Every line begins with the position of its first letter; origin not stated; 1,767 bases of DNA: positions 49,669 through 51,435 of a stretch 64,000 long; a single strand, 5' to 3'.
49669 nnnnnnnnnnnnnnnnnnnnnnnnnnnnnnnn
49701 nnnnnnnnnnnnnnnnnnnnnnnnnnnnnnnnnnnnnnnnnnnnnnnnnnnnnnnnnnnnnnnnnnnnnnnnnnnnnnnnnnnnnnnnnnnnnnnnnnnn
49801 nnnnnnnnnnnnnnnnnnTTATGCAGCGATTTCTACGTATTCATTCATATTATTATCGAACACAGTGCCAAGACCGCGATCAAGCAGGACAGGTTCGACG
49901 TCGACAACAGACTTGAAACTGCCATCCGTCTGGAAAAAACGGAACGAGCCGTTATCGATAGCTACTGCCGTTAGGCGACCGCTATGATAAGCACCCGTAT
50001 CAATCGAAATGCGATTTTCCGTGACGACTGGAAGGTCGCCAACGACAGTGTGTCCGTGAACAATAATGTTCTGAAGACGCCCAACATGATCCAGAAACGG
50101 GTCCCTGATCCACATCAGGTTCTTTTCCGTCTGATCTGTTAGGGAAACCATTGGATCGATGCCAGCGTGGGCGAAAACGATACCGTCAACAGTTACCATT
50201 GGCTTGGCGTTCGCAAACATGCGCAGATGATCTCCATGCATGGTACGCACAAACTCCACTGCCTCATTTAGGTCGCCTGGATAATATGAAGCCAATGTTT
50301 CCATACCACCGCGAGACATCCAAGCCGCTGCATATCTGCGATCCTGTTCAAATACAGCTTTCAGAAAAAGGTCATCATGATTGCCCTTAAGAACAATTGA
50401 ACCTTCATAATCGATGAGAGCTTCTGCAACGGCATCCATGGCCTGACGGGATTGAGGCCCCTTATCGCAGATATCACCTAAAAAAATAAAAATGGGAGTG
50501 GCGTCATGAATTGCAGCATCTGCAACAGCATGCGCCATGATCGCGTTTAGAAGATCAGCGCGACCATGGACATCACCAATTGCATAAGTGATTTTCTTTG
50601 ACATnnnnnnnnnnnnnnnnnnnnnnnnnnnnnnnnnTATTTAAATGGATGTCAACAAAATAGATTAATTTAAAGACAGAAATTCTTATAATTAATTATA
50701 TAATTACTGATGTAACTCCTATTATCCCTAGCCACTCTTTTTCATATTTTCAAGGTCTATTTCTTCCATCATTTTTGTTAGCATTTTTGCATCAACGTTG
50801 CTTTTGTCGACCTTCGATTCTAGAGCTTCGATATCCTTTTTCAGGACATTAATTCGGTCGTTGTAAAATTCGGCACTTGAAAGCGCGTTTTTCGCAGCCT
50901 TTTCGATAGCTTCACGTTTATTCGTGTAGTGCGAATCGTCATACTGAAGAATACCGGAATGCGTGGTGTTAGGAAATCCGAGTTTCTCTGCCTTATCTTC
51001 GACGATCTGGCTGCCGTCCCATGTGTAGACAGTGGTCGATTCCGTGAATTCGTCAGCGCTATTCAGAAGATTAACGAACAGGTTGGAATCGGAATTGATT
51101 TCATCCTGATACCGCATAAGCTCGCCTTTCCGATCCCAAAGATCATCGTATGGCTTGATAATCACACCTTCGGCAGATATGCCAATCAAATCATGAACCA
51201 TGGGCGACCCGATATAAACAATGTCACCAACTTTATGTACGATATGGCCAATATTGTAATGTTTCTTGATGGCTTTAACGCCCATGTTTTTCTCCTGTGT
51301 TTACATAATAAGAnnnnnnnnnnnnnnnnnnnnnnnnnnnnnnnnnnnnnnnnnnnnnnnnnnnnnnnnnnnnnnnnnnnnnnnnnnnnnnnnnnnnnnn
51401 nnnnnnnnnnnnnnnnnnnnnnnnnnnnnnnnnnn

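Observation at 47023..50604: Six-gene ORFan operon led by a PPP phosphatase, with a ParB/Srx-like DGHHR protein and a 68-aa micro-ORF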

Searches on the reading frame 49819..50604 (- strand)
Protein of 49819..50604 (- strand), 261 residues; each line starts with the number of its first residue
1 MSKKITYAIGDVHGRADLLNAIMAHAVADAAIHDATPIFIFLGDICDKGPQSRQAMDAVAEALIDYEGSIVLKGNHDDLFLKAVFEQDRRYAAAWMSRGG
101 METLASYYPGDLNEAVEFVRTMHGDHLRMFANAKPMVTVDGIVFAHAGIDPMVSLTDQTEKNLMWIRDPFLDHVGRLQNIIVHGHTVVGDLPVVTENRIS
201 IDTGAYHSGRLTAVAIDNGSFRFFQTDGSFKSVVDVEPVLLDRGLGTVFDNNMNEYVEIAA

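Call 6: search_protein_families(library=pfam, proteins=[window:49819-50604:-], max_evalue=0.1)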
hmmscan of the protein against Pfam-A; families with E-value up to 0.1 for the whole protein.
window:49819-50604:- (261 aa): 3 families
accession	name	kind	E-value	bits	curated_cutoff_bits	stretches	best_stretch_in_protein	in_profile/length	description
PF00149.33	Metallophos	-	1.2e-11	45.9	21.5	1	8-189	5-159/191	Calcineurin-like phosphoesterase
PF06874.16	FBPase_2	-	0.016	13.9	27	1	39-90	187-234/639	Firmicute fructose-1,6-bisphosphatase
PF02875.26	Mur_ligase_C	-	0.05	14.9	28.4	1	30-72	32-75/127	Mur ligase, glutamate ligase domain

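Call 7: search_protein_families(library=phrogs, proteins=[window:49819-50604:-], max_evalue=0.1)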
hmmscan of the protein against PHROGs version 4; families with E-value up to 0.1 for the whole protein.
window:49819-50604:- (261 aa): 6 families
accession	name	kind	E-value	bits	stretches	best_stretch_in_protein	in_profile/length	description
phrog_246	-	other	5.5e-41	142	1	3-223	175-389/417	NinI-like serine-threonine phosphatase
phrog_8238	-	DNA, RNA and nucleotide metabolism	2.2e-09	37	1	7-218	175-380/737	RNA ligase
phrog_20114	-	other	1.6e-06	29.5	1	6-85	5-79/131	phosphoesterase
phrog_28031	-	unknown function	6.1e-06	26.6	1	179-227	323-370/406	-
phrog_547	-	other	0.024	14.7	1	38-109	75-148/245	phosphoesterase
phrog_16794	-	unknown function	0.081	13.6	0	182-216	21-54/59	-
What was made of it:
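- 49819..50604 (-): PPP-family (bacterial-like, lambda/NinI/RLPH-type) metallophosphatase, 261 aa. The substrate is undefined. PF00149 1.2e-11 and phrog_246 5.5e-41 (calls 6, 7).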

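Call 77: search_protein_families(library=padloc, proteins=[window:49819-50604:-], max_evalue=0.01)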
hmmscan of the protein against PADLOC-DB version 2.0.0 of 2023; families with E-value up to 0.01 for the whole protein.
window:49819-50604:- (261 aa): 1 family
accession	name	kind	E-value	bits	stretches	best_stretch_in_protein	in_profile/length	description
PDLC04908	PDC-S10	-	0.0046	14.2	1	34-86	28-80/223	-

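Call 78: search_protein_families(library=ncbifam, proteins=[window:49819-50604:-], max_evalue=0.01)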
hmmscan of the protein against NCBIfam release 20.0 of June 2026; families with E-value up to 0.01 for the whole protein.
window:49819-50604:- (261 aa): 5 families
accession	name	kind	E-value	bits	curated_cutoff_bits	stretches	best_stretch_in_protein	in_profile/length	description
NF001204.0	PRK00166.1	equivalog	1.4e-13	50.7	176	1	6-158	3-132/276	symmetrical bis(5'-nucleosyl)-tetraphosphatase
NF010148.0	PRK13625.1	equivalog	2e-10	40.6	340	1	9-83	6-83/245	bis(5'-nucleosyl)-tetraphosphatase PrpE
NF007425.0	PRK09968.1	equivalog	4.7e-10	39.5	332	1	6-213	17-214/218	protein-serine/threonine phosphatase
TIGR04075.1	bacter_Pnkp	equivalog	1.1e-09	37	750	1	9-214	185-401/851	polynucleotide kinase-phosphatase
NF008516.0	PRK11439.1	equivalog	1.9e-07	31.3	326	1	7-216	20-217/218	protein-serine/threonine phosphatase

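Call 102: search_solved_structures(query=window:49819-50604:-, max_evalue=0.001, show_alignments=2)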
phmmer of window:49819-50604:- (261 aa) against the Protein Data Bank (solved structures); distinct sequences matched with E-value up to 0.001: 2.
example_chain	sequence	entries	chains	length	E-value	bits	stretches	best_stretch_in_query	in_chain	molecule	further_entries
5vjv_A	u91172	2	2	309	1.4e-06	31.3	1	6-80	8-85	Rhizobiales-like phosphatase 2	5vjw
4j6o_A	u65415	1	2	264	3.5e-05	26.8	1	38-214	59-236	Metallophosphoesterase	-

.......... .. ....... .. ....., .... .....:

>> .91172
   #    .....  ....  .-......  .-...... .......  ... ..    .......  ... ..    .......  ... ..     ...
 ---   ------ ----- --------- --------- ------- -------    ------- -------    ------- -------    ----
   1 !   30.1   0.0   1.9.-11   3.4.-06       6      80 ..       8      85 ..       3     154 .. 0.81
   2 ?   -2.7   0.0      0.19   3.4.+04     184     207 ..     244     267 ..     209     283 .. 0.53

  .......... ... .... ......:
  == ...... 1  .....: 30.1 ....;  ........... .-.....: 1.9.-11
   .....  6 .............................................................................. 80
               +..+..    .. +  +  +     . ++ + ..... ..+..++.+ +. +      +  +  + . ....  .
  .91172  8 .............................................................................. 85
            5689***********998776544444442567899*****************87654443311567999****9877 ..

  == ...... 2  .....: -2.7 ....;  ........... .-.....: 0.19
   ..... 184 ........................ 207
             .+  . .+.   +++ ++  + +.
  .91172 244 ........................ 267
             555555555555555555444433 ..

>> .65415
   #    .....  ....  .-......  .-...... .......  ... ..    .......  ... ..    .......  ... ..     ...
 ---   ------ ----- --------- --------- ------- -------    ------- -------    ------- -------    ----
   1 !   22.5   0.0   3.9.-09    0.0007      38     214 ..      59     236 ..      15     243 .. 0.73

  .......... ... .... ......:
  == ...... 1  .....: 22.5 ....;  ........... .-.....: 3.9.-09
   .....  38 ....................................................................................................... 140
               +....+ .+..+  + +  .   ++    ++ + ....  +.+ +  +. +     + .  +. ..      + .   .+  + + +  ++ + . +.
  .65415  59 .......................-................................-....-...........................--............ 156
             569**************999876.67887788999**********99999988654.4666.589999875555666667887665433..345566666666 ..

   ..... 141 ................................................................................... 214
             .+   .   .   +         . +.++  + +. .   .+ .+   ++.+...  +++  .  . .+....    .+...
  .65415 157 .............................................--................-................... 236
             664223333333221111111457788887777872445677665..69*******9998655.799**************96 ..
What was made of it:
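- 49819..50604 (-): The best PDB sequence hits are Arabidopsis Rhizobiales-like phosphatase 2 (5vjv, 1.4e-6) and the Pnkp phosphatase domain 4j6o (call 102).
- Closest known: Bacterial-like PPP phosphatases. Same: The best solved relatives are RLPH2 and Pnkp (calls 6, 7, 102).
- The closest solved structure, RLPH2, is a protein phosphatase (call 102).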

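Call 118: search_dna_similar(query=window:49822-50604:-, collection=plasmids, mode=protein, max_evalue=1e-20, max_rows=15)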
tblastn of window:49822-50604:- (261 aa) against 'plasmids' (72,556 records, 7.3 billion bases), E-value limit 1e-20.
Records with a match: 163; places in all: 174; records where one place covers at least 80% of the query: 157.
Best place of each record, by identity: <60% 163.
By first word of the organism name: Phaeobacter 59; Rhizobium 37; Azospirillum 15; Agrobacterium 8; Sphingobium 7; Shinella 5; Bradyrhizobium 4; Ruegeria 4; Neorhizobium 2; Novosphingobium 2; and 16 more.
By predicted mobility (MOB-suite, as given by PLSDB): non-mobilizable 134; conjugative 20; mobilizable 9.
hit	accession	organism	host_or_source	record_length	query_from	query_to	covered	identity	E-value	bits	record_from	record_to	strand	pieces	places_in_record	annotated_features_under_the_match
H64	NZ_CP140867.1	Rhizobium leguminosarum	Trifolium pratense,whole organism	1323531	1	250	96%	56.0%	6e-80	268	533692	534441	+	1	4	record has no annotation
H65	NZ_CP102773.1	Bosea sp. NBC_00550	-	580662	1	251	96%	47.6%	4e-60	212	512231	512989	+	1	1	metallophosphoesterase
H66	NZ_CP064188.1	Rhizobium sp. 007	Onobrychis viciifolia,cell culture,root ...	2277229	3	229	87%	44.0%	2e-41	157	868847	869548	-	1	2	none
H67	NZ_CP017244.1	Rhizobium etli 8C-3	Phaseolus vulgaris,cell culture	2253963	7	229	85%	44.8%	2e-39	152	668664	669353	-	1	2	record has no annotation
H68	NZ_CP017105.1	Rhizobium gallicum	Phaseolus vulgaris,Whole ...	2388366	3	229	87%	43.6%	8e-41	156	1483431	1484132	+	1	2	none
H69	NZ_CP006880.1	Rhizobium gallicum bv. gallicum R602sp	Phaseolus vulgaris,whole ...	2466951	3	229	87%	43.2%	3e-40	154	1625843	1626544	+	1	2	record has no annotation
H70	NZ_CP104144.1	Rhizobium sullae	Sulla coronaria,cell culture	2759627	2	224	85%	43.5%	2e-40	155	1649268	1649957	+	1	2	record has no annotation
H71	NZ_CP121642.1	Rhizobium sp. CC1099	Onobrychis viciifolia,cell culture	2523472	3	239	91%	40.8%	2e-41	157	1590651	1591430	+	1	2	none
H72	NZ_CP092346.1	Rhizobium gallicum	Phaseolus vulgaris,Cell culture,nodule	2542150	3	239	91%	40.8%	2e-41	157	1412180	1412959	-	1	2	none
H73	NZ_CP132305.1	Shinella sumterensis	Homo sapiens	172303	1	227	87%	39.8%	2e-34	138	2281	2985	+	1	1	metallophosphoesterase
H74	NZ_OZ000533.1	Shinella sp. WSC3-e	-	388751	7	239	89%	38.4%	1e-29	124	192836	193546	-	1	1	metallophosphoesterase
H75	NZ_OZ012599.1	Shinella sp. WSD5-1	-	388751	7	239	89%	38.4%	1e-29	124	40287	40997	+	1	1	metallophosphoesterase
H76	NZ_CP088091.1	Rhizobium laguerreae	cell culture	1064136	5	224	84%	40.6%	1e-38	150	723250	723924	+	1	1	none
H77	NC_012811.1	Methylorubrum extorquens AM1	-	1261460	3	219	83%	41.1%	4e-36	142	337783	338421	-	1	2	none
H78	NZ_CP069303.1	Shinella sp. PSBB067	monoisolate,Minnesota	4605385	5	241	91%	37.6%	4e-28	119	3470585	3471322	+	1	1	none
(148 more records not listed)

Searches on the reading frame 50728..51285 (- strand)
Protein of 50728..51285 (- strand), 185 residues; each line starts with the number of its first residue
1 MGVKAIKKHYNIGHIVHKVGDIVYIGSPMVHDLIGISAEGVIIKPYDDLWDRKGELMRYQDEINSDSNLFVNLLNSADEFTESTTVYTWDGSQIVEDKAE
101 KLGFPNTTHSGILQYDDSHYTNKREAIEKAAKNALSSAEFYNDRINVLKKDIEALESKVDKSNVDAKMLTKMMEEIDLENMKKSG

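Call 6: search_protein_families(library=pfam, proteins=[window:50728-51285:-], max_evalue=0.1)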
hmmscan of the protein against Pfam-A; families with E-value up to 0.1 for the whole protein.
window:50728-51285:- (185 aa): 3 families
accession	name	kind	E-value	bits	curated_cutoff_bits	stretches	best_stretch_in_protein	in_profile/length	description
PF12608.13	T4bSS_IcmS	-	0.08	13.8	27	0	95-154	7-67/93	Type IVb secretion, IcmS, effector-recruitment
PF21180.3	TOP6A-Spo11_Toprim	-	0.081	13.4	24.1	0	63-166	45-152/170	Topoisomerase 6 subunit A/Spo11, Toprim domain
PF25450.1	Rab11-FIP3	-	0.098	13.4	31.9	0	122-171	40-89/125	Rab11-FIP3-like domain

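Call 7: search_protein_families(library=phrogs, proteins=[window:50728-51285:-], max_evalue=0.1)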
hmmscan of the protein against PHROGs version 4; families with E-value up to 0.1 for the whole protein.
window:50728-51285:- (185 aa): 3 families
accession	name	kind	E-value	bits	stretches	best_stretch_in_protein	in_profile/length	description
phrog_27187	-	unknown function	0.024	15.8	1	87-158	4-70/81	-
phrog_25820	-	lysis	0.073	13.5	1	107-177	38-110/265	endolysin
phrog_10907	-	unknown function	0.082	14.2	0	116-162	12-61/69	-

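Call 77: search_protein_families(library=padloc, proteins=[window:50728-51285:-], max_evalue=0.01)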
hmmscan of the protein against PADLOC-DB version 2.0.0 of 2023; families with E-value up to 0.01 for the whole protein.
window:50728-51285:- (185 aa): 0 families

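Call 78: search_protein_families(library=ncbifam, proteins=[window:50728-51285:-], max_evalue=0.01)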
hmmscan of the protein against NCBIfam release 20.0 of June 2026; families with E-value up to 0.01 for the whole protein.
window:50728-51285:- (185 aa): 0 families
